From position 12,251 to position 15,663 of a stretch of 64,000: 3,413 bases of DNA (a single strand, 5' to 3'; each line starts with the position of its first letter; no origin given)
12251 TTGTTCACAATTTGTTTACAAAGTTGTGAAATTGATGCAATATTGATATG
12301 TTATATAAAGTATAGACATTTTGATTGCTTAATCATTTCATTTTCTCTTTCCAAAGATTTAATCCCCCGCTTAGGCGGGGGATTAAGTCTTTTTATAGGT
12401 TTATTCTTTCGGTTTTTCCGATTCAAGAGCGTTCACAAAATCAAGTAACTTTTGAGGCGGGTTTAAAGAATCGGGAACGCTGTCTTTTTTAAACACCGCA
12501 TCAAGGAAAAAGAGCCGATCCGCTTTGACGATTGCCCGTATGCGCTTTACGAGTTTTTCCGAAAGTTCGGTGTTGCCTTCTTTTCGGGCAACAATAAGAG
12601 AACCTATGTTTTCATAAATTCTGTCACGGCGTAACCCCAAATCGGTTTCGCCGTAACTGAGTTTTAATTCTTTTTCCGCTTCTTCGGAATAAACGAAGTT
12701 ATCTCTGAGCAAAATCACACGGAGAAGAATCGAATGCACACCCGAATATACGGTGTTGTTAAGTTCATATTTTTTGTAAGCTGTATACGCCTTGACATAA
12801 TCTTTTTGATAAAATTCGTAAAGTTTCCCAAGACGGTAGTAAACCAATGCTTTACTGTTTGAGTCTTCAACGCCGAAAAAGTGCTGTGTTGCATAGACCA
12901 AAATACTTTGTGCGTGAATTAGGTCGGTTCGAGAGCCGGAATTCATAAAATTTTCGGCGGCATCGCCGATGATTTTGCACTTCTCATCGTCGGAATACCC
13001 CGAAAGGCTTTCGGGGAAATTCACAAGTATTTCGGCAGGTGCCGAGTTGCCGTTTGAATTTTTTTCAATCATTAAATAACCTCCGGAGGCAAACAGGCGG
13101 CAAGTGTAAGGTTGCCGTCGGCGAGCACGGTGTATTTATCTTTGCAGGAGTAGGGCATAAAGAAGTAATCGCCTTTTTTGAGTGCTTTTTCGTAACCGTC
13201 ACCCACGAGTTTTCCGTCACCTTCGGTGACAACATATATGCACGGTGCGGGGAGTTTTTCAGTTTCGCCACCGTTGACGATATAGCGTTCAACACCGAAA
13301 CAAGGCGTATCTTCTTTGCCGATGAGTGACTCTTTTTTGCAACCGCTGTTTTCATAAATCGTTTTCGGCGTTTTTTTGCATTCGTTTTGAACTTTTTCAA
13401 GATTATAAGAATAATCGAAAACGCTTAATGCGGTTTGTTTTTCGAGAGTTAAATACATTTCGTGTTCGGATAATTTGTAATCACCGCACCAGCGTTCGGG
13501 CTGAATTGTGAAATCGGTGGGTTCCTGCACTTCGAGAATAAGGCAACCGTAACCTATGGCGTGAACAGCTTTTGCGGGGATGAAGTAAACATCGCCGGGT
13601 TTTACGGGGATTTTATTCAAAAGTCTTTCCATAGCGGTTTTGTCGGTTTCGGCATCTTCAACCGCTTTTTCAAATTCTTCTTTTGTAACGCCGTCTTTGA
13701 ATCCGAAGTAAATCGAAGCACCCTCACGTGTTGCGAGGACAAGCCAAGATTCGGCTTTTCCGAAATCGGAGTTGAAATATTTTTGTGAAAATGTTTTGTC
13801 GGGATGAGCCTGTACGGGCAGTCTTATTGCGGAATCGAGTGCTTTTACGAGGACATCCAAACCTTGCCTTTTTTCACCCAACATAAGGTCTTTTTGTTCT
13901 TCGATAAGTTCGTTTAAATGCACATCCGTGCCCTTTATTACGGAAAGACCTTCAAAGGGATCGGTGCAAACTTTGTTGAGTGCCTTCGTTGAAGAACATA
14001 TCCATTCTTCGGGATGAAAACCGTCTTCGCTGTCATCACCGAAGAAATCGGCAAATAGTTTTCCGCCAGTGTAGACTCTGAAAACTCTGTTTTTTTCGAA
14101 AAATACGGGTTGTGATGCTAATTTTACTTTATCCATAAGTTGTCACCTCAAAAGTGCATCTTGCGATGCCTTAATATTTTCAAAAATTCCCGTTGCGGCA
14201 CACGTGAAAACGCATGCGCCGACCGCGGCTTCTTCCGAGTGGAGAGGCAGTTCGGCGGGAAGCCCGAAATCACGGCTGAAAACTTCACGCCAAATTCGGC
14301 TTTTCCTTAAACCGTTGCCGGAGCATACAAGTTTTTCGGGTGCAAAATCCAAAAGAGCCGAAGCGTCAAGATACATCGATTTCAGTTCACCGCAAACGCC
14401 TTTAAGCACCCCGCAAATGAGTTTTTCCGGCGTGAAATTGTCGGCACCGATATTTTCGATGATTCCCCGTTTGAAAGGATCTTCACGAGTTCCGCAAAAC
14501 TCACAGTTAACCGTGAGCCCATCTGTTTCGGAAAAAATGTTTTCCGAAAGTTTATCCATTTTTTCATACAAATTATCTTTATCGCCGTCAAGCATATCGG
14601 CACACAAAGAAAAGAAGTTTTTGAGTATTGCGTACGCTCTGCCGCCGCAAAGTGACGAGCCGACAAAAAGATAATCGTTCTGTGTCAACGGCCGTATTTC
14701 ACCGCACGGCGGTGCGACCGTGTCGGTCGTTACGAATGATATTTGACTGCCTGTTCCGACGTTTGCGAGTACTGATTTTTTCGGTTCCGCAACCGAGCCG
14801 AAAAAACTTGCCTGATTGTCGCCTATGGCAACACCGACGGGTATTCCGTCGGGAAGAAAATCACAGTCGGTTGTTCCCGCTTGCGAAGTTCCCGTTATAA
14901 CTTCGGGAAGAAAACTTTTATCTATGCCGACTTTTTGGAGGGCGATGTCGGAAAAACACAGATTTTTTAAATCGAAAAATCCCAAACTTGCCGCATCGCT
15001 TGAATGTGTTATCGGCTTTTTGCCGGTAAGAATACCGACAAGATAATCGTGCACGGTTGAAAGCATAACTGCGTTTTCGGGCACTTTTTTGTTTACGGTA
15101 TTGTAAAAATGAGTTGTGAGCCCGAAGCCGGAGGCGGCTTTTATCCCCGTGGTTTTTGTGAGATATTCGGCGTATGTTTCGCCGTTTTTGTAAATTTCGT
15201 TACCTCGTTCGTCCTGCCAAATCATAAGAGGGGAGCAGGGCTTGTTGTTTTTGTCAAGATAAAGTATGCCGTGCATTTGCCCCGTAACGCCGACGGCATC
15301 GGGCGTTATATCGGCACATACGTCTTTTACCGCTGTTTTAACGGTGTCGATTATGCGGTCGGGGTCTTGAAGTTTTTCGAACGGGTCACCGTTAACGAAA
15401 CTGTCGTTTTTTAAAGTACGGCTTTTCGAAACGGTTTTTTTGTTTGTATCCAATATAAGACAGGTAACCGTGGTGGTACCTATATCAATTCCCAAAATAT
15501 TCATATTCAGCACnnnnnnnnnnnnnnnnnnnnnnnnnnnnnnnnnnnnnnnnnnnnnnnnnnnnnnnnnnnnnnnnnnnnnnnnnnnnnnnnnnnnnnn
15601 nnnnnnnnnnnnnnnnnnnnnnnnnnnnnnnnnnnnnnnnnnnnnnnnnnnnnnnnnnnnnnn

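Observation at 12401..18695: Glycyl-radical enzyme operon coupled to an FGGY kinase and a PMI-like isomerase: candidate undescribed anaerobic sugar/polyol pathway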

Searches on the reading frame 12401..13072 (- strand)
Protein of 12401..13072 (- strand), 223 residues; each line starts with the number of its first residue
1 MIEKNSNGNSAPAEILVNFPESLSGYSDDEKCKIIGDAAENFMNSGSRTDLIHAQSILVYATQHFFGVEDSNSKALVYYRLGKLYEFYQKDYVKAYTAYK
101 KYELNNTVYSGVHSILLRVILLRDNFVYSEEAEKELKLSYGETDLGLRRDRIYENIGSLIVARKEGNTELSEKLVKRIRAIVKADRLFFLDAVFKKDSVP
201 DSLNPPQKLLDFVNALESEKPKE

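Call 3: search_protein_families(library=pfam, proteins=[window:12401-13072:-], max_evalue=0.01)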
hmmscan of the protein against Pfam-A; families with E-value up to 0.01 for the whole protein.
window:12401-13072:- (223 aa): 0 families

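Call 4: search_protein_families(library=ncbifam, proteins=[window:12401-13072:-], max_evalue=0.01)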
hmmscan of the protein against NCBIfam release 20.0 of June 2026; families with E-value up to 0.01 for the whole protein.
window:12401-13072:- (223 aa): 0 families

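Call 60: find_homologous_proteins(query=window:12401-13072:-, max_evalue=0.001)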
Query window:12401-13072:- (223 aa): 96 proteins with E <= 0.001 among 334 candidates.
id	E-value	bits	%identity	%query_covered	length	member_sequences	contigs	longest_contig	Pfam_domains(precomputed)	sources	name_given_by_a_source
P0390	1.4e-138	477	99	100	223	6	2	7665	-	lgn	-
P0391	4.5e-105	368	79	98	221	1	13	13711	-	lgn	-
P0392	3.4e-90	319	69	97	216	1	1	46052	-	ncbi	-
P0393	1.7e-89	317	68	97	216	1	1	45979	-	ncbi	-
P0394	1.9e-87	310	68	97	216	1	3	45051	-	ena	-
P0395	2.0e-87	310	68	97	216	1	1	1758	-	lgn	-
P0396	3.3e-87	309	67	97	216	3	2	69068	-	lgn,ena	-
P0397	4.8e-87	309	68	97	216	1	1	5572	-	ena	-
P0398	5.3e-87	309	67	97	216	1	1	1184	-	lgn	-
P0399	6.3e-87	309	67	97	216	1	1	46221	-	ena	-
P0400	1.1e-86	308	67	97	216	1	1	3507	-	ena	-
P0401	1.9e-86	307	67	97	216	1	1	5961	-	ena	-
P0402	2.1e-86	307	69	92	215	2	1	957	-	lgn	-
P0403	6.3e-86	305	66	97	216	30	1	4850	-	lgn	-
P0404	1.7e-85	304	69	90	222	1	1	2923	-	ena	-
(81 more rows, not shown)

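Call 69: predict_structure(alignment_id=A2)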
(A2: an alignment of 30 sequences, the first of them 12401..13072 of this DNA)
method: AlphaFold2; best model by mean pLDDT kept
length: 223 residues; sequences in the alignment: 30
mean_pLDDT: 82.5   pTM: 0.79
mean pLDDT of the five models: 82.5, 82.3, 81.1, 80.8, 80.7
residues with pLDDT >= 90: 115; 70-90: 62; 50-70: 27; < 50: 19
segments of 3 or more residues with pLDDT < 50: 1-10, 190-192, 194-197
pLDDT, mean of each block of 10 residues (from residue 1): 43 59 84 91 88 92 82 92 95 97 88 93 96 95 74 94 95 92 68 48 79 82 45
secondary structure, 60 per line:
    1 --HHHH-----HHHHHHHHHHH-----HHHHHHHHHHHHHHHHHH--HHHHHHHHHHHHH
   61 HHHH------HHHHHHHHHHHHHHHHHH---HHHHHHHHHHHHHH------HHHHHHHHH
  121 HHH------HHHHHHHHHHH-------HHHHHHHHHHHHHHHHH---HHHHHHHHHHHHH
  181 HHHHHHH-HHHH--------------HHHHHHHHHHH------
elements in order: H3-6 H12-22 H28-45 H48-64 H71-88 H92-105 H112-123 H130-140 H148-164 H168-187 H189-192 H207-217

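Call 73: fold_search(model_id=the predicted structure, library=pdb)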
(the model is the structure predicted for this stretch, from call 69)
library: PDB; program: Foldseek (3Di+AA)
matches with E <= 10: 732; with E <= 0.001: 0
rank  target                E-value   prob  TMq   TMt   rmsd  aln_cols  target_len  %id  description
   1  2e2e_A                1.3e-02  1.00  0.39  0.47   5.2       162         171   13  TPR domain of NrfG mediates the complex formation between heme lyase and formate-dependent nitrite reductase in Escher (released 2007-10-23)
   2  7l7i_C                4.9e-02  1.00  0.47  0.27   4.0       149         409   13  Cryo-EM structure of Hsp90:FKBP51:p23 closed-state complex (released 2021-08-25)
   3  5vhs_X                6.8e-02  0.97  0.41  0.34  14.3       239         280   11  Conformational Landscape of the p28-Bound Human Proteasome Regulatory Particle (released 2017-08-23)
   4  3fp3                  9.8e-02  0.90  0.35  0.18  15.6       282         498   11  Crystal structure of Tom71 (released 2009-07-28)
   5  9nly_H                1.0e-01  0.99  0.47  0.41   8.9       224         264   17  Y20S (Sec18-Sec17-Sec9-Sso1-Snc1) EDTA - Class 7 (released 2025-10-01)
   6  8bbe_D                1.1e-01  0.98  0.36  0.15  10.2       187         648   15  Structure of the IFT-A complex; IFT-A2 module (released 2022-12-21)
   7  4jhr_A                1.2e-01  0.99  0.49  0.39   9.1       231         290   15  An auto-inhibited conformation of LGN reveals a distinct interaction mode between GoLoco motifs and TPR motifs (released 2013-06-05)
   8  3fp4_A                1.2e-01  0.95  0.39  0.21  13.7       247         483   10  Crystal structure of Tom71 complexed with Ssa1 C-terminal fragment (released 2009-07-28)
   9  6hft                  1.3e-01  1.00  0.47  0.35  13.1       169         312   14  Hsp90 co-chaperone Cns1 from Saccharomyces cerevisiae (delta69) (released 2019-03-27)
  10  4a1s_A                1.3e-01  0.96  0.32  0.23  13.1       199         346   17  Crystallographic structure of the Pins:Insc complex (released 2012-03-28)
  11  8ffv_D                1.4e-01  0.99  0.43  0.25   9.2       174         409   12  Cryo-EM structure of the GR-Hsp90-FKBP52 complex (released 2023-11-01)
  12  4r7s                  1.4e-01  0.90  0.33  0.30  11.4       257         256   13  Crystal structure of a tetratricopeptide repeat protein (PARMER_03812) from Parabacteroides merdae ATCC 43184 at 2.39 A  (released 2014-10-01)
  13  3vtx_B                1.4e-01  0.93  0.35  0.40   9.1       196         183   16  Crystal structure of MamA protein (released 2012-10-31)
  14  5wql_A                1.6e-01  0.92  0.41  0.36  11.2       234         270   11  Structure of a PDZ-protease bound to a substrate-binding adaptor (released 2017-11-22)
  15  2fbn_A                1.6e-01  1.00  0.45  0.61   4.5       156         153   18  Plasmodium falciparum putative FK506-binding protein PFL2275c, C-terminal TPR-containing domain (released 2006-01-24)
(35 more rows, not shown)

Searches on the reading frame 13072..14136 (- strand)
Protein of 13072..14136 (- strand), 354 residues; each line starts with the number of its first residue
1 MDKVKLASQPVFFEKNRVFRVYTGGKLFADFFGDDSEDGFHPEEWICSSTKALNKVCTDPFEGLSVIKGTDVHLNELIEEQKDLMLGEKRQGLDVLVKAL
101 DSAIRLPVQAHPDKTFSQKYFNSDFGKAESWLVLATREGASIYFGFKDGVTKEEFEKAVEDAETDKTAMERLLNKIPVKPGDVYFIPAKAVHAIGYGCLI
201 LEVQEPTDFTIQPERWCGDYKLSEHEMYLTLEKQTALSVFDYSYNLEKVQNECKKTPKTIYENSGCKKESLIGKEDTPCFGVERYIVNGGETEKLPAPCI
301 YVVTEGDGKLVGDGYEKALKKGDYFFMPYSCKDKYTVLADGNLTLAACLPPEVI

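Call 3: search_protein_families(library=pfam, proteins=[window:13072-14136:-], max_evalue=0.01)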
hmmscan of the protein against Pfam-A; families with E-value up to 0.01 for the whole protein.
window:13072-14136:- (354 aa): 3 families
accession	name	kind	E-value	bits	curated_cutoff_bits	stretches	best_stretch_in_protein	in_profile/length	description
PF07883.17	Cupin_2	-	2.7e-06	27.4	27.2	0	300-328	21-49/70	Cupin domain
PF21621.3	MPI_cupin_dom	-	6.2e-06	26.5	27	1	280-338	11-69/79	Mannose-6-phosphate isomerase, cupin domain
PF20511.4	PMI_typeI_cat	-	0.00021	21.9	22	1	70-123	60-113/143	Phosphomannose isomerase type I, catalytic domain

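Call 4: search_protein_families(library=ncbifam, proteins=[window:13072-14136:-], max_evalue=0.01)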
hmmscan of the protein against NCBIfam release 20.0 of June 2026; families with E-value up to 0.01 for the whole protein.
window:13072-14136:- (354 aa): 2 families
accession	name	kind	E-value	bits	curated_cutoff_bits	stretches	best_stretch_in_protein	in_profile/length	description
TIGR00218.1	manA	equivalog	5.8e-25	88.2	116.2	2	125-332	153-345/359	mannose-6-phosphate isomerase, class I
NF011710.0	PRK15131.1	equivalog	0.00043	19.3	571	0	68-122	52-110/391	mannose-6-phosphate isomerase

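Call 20: search_solved_structures(query=window:13072-14136:-, max_evalue=0.01, show_alignments=2)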
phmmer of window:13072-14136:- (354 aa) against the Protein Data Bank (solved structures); distinct sequences matched with E-value up to 0.01: 2.
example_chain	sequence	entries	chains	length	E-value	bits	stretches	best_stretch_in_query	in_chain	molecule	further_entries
1qwr_A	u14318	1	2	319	7.1e-20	74.2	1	10-337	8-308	Mannose-6-phosphate isomerase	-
1zx5_A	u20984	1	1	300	1.1e-09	40.7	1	66-205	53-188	mannosephosphate isomerase, putative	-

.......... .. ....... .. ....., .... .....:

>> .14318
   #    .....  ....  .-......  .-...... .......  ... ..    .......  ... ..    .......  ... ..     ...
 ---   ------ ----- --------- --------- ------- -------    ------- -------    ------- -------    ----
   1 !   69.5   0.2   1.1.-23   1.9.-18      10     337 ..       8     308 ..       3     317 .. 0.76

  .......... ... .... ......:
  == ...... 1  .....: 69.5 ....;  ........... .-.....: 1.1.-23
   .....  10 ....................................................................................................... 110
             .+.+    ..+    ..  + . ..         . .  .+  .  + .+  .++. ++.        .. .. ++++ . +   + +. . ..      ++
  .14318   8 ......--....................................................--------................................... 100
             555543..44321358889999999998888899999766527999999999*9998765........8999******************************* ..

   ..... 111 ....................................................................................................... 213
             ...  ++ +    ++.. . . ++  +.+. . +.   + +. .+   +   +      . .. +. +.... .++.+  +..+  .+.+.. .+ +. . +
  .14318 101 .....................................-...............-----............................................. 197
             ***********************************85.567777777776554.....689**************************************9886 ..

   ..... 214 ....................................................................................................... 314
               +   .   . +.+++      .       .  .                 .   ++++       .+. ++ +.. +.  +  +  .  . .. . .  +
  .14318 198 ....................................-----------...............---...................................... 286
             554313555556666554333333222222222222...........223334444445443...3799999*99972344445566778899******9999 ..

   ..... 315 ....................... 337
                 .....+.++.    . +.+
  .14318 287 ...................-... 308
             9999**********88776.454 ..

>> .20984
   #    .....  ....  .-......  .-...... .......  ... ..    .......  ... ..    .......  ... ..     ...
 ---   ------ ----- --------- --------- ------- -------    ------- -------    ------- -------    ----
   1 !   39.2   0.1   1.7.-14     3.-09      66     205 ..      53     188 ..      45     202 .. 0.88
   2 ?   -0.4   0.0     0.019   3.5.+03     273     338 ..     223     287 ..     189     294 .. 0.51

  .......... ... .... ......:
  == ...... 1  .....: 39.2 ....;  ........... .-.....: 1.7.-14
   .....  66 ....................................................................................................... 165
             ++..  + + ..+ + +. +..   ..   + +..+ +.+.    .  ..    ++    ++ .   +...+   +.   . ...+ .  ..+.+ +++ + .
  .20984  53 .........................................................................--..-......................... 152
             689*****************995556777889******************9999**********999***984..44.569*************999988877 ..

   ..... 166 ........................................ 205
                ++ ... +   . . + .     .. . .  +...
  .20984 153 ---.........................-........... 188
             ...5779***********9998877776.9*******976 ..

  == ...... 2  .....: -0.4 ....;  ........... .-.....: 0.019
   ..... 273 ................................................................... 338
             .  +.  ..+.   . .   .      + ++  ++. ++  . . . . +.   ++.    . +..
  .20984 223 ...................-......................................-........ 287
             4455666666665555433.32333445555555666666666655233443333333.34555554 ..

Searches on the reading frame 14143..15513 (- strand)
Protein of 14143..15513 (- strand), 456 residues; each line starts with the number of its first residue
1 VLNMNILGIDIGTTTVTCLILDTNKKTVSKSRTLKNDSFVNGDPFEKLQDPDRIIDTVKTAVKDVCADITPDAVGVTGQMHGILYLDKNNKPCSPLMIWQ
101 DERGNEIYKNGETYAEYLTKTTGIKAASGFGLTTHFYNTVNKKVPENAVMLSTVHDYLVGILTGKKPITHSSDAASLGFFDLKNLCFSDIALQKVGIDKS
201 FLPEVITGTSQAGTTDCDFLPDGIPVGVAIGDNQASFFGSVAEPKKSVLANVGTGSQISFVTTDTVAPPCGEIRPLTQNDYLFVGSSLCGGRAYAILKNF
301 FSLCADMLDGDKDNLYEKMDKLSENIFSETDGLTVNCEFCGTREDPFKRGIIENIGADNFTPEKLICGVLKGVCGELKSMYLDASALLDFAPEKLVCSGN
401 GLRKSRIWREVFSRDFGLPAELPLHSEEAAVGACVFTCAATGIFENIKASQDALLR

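Call 3: search_protein_families(library=pfam, proteins=[window:14143-15513:-], max_evalue=0.01)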
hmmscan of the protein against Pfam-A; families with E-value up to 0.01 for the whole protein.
window:14143-15513:- (456 aa): 2 families
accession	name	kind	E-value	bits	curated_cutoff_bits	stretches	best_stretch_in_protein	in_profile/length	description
PF00370.27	FGGY_N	-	6.7e-32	111.5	28.8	1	6-239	2-245/245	FGGY family of carbohydrate kinases, N-terminal domain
PF02782.22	FGGY_C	-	3.3e-06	27.4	27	1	250-440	3-197/198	FGGY family of carbohydrate kinases, C-terminal domain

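Call 4: search_protein_families(library=ncbifam, proteins=[window:14143-15513:-], max_evalue=0.01)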
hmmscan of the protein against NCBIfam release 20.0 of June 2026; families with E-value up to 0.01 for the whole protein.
window:14143-15513:- (456 aa): 9 families
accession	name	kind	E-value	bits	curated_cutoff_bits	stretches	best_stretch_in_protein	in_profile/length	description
TIGR01312.1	XylB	equivalog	7.1e-40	136.9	380.25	1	7-452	1-450/481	xylulokinase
TIGR01311.1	glycerol_kin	equivalog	4.7e-28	97.8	590.35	1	6-264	3-274/496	glycerol kinase GlpK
TIGR01314.1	gntK_FGGY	equivalog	1.4e-24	86.5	648.55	1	6-450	2-459/505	gluconokinase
NF000756.0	PRK00047.1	subfamily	7.6e-22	77.3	498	1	5-262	6-276/502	glycerol kinase GlpK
NF011601.0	PRK15027.1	equivalog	3.2e-14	52.2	912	1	7-240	3-241/484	xylulokinase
TIGR02628.1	fuculo_kin_coli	equivalog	3.7e-14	52.5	470.9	2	312-454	319-455/465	L-fuculokinase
NF008187.0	PRK10939.1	equivalog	8.2e-10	37.9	528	2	5-240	5-252/521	autoinducer-2 kinase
TIGR01315.1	5C_CHO_kinase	subfamily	0.00038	19.3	408.7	0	313-451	360-502/541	FGGY family pentulose kinase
NF003154.0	PRK04123.1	equivalog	0.00073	18.4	428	0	396-454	447-505/554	ribulokinase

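Call 19: search_solved_structures(query=window:14143-15513:-, max_evalue=0.001)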
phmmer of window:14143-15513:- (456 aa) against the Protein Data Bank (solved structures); distinct sequences matched with E-value up to 0.001: 31.
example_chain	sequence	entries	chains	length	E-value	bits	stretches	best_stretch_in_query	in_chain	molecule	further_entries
6k78_B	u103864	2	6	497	1.1e-19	73.6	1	6-265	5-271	Glycerol kinase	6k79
6k78_A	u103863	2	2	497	1.3e-19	73.4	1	6-265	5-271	Glycerol kinase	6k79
2zf5_O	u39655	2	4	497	1.3e-19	73.4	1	6-265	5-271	Glycerol kinase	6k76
3h45_X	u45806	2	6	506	1.9e-14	56.4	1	6-306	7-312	Glycerol kinase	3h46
2dpn_A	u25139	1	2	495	3.5e-14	55.5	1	7-442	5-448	Glycerol kinase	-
1r59_O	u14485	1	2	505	4.8e-14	55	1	6-306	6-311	Glycerol kinase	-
6ude_A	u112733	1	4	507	5.7e-14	54.8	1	5-451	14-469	Glycerol kinase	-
3h3n_X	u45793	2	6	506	6e-14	54.7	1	6-306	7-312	Glycerol kinase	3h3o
3flc_O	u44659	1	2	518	6.4e-14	54.6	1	6-306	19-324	Glycerol kinase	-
3d7e_O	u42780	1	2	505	6.4e-14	54.6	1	6-306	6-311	Glycerol kinase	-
1xup_O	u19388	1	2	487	6.7e-14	54.6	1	6-306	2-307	Glycerol kinase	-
3ezw_A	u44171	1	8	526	4.9e-13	51.7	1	6-452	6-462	Glycerol kinase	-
4e1j_A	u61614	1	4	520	5.2e-13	51.6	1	4-257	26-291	Glycerol kinase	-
9lyy_A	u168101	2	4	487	6.6e-13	51.3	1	6-266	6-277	glycerol kinase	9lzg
9lyu_A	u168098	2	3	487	6.6e-13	51.3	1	6-266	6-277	glycerol kinase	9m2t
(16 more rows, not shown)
